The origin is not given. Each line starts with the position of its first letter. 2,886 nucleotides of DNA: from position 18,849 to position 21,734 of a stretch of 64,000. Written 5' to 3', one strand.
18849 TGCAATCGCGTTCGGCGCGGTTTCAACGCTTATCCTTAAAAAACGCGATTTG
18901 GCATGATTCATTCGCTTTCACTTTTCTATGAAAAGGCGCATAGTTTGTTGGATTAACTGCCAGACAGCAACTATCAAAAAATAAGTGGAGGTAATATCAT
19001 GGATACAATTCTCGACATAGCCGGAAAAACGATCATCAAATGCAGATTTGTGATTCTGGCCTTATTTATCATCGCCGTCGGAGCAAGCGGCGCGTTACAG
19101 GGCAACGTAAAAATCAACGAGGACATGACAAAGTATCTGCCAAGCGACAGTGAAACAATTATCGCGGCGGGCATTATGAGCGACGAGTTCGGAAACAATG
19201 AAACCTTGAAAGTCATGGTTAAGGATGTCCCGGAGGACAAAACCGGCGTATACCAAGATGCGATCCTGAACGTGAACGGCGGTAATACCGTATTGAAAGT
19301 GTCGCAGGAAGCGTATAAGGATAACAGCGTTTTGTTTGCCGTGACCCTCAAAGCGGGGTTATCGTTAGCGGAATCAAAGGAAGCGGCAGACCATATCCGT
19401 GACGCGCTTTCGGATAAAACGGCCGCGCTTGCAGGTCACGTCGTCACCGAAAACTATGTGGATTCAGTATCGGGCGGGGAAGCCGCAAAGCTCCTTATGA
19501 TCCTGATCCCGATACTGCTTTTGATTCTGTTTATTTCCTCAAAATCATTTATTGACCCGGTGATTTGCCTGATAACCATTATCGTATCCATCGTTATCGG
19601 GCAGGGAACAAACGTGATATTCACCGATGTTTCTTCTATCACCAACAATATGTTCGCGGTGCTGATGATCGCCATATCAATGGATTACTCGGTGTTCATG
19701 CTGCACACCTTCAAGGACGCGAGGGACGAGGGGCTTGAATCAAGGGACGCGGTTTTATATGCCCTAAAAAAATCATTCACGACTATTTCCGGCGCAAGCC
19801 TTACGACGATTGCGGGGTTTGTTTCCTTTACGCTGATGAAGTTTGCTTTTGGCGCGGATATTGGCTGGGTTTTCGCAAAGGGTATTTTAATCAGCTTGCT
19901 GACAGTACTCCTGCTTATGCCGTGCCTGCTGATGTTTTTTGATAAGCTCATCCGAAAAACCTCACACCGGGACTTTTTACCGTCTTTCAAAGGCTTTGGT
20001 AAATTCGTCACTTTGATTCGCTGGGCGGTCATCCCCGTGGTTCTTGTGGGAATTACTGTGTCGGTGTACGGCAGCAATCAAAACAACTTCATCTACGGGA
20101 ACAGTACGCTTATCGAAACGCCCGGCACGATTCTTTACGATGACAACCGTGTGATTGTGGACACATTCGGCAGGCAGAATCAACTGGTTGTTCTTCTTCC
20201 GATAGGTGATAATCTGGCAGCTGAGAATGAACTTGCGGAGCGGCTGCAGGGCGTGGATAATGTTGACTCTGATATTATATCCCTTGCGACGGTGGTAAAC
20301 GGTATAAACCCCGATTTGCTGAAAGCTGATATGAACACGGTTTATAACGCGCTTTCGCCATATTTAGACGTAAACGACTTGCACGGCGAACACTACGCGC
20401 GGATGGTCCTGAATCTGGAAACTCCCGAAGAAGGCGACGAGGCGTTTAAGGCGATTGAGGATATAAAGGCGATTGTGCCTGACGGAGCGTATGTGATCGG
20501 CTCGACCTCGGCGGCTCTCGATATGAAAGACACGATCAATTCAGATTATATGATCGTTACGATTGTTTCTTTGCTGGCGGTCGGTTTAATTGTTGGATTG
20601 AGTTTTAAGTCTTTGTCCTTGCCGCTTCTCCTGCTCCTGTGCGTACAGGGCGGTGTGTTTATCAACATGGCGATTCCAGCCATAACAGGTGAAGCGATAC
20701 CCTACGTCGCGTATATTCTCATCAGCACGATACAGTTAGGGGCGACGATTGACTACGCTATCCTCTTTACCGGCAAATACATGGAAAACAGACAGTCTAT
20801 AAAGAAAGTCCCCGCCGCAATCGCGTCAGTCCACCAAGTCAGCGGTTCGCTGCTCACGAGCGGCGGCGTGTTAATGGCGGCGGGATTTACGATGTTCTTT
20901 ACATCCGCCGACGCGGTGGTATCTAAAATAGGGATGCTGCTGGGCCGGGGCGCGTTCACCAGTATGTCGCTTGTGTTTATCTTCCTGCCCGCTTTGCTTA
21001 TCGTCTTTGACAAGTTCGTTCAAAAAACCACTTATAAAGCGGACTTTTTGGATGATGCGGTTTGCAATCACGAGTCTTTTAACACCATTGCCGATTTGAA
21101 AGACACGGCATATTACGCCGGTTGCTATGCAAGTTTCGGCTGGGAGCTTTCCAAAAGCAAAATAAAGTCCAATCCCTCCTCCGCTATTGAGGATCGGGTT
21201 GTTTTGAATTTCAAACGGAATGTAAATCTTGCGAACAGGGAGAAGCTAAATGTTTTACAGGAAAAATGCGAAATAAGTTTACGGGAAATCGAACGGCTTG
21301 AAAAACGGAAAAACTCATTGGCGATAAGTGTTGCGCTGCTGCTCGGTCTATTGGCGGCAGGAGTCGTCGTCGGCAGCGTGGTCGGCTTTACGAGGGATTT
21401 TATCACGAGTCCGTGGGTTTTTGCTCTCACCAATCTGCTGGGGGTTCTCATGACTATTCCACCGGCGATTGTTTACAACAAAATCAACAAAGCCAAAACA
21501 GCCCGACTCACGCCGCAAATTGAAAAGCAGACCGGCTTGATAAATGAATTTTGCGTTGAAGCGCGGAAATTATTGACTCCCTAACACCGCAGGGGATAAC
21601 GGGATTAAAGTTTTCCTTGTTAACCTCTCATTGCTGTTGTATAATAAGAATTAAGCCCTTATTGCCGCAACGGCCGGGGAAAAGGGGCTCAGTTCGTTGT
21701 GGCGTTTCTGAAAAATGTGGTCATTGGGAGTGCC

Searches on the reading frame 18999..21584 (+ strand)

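Call 19: search_protein_families(library=pfam, proteins=[window:18999-21584:+], max_evalue=0.001)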
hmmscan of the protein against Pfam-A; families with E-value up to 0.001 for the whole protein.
window:18999-21584:+ (861 aa): 2 families
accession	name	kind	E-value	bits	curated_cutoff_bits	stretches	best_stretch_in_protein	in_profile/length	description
PF03176.21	MMPL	-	8.9e-46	156.8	20.5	2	109-315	86-303/333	MMPL family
PF00873.25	ACR_tran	-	7e-08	31.1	28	1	114-314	817-1020/1021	AcrB/AcrD/AcrF family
